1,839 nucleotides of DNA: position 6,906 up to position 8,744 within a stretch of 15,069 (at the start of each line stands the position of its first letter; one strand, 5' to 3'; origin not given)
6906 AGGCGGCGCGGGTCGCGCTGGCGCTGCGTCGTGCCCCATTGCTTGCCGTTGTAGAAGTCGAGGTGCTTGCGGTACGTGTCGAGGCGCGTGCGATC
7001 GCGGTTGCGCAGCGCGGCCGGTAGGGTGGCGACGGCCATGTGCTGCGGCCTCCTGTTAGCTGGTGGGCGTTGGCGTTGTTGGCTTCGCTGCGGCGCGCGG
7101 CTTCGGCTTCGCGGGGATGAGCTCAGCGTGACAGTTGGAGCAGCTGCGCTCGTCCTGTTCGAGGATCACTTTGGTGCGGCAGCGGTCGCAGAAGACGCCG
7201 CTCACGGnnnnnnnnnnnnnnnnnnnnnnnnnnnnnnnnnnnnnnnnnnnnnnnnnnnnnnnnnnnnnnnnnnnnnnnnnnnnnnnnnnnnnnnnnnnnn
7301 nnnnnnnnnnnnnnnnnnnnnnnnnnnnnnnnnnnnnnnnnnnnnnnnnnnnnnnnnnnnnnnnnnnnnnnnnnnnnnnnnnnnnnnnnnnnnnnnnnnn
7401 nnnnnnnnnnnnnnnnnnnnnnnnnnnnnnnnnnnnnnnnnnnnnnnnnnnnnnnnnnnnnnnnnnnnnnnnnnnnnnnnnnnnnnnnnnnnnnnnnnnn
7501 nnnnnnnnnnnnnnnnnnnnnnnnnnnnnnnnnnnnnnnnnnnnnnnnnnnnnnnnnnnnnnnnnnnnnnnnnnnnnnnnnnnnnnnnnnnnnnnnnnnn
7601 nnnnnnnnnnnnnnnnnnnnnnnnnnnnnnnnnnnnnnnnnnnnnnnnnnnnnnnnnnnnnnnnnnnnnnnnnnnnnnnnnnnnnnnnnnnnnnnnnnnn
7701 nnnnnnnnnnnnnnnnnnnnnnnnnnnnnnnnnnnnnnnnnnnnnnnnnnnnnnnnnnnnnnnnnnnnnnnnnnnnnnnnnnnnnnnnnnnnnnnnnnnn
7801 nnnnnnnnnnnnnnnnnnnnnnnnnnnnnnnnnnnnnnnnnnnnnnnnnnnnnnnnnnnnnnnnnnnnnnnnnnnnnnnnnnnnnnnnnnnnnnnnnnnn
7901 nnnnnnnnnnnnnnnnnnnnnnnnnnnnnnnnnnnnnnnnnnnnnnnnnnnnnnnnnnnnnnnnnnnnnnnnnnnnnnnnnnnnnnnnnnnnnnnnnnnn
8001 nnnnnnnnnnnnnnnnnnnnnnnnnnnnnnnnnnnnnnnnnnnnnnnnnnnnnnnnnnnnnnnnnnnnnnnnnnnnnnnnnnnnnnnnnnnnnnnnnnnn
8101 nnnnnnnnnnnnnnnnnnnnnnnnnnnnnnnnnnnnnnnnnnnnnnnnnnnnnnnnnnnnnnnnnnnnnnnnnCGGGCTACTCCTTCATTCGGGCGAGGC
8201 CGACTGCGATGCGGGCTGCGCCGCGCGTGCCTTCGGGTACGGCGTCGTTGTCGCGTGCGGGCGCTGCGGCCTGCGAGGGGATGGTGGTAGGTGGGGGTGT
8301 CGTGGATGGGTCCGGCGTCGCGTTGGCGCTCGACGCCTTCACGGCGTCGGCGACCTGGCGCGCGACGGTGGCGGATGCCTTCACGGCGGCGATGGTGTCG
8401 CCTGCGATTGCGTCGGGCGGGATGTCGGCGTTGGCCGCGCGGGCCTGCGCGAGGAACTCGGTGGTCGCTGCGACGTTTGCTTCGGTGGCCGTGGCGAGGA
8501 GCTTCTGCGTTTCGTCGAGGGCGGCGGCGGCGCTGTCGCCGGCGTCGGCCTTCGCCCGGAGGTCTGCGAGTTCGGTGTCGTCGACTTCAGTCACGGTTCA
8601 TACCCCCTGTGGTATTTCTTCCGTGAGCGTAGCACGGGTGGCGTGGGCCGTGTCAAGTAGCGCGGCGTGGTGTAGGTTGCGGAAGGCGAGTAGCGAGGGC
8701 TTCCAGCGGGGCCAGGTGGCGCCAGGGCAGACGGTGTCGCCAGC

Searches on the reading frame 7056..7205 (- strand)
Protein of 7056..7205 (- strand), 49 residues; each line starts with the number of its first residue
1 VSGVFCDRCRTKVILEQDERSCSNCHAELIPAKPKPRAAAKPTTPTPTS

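Call 45: search_protein_families(library=pfam, proteins=[window:7056-7205:-], max_evalue=1)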
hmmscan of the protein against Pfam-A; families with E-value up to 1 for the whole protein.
window:7056-7205:- (49 aa): 8 families
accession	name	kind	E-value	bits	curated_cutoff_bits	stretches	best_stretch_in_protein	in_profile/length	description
PF12773.13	DZR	-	0.0018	18.8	27.3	1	5-31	14-36/45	Double zinc ribbon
PF08792.16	A2L_zn_ribbon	-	0.011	15.8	22.9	1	5-27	5-29/33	A2L zinc ribbon domain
PF13240.11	Zn_Ribbon_1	-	0.022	15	25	1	5-29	1-23/23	zinc-ribbon domain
PF24747.1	Zn-ribbon_GIR1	-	0.044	14.1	26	1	4-27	6-29/37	GIR1-like zinc ribbon domain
PF22289.1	DmmA-like_C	-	0.051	14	27.4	1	4-30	2-29/44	Dimethylamine monooxygenase subunit DmmA-like, C-terminal domain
PF18439.7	zf_UBZ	-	0.056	13.6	25.6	1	3-16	2-15/32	Ubiquitin-Binding Zinc Finger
PF18912.6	DZR_2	-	0.077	13.3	27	1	6-33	10-36/56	Double zinc ribbon domain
PF24451.1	DUF7567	-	0.18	12.2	27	1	2-19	33-50/131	Family of unknown function (DUF7567)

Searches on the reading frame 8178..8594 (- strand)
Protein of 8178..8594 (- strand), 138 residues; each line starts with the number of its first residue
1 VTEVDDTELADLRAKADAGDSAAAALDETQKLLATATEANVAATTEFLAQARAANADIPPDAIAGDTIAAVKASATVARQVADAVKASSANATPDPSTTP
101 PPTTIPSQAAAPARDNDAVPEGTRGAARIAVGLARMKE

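Call 45: search_protein_families(library=pfam, proteins=[window:8178-8594:-], max_evalue=1)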
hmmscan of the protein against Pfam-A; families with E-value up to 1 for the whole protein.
window:8178-8594:- (138 aa): 1 family
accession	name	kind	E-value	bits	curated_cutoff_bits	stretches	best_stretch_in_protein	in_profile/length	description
PF15546.11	DUF4653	-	0.095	12.8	27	1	17-115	49-142/229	Domain of unknown function (DUF4653)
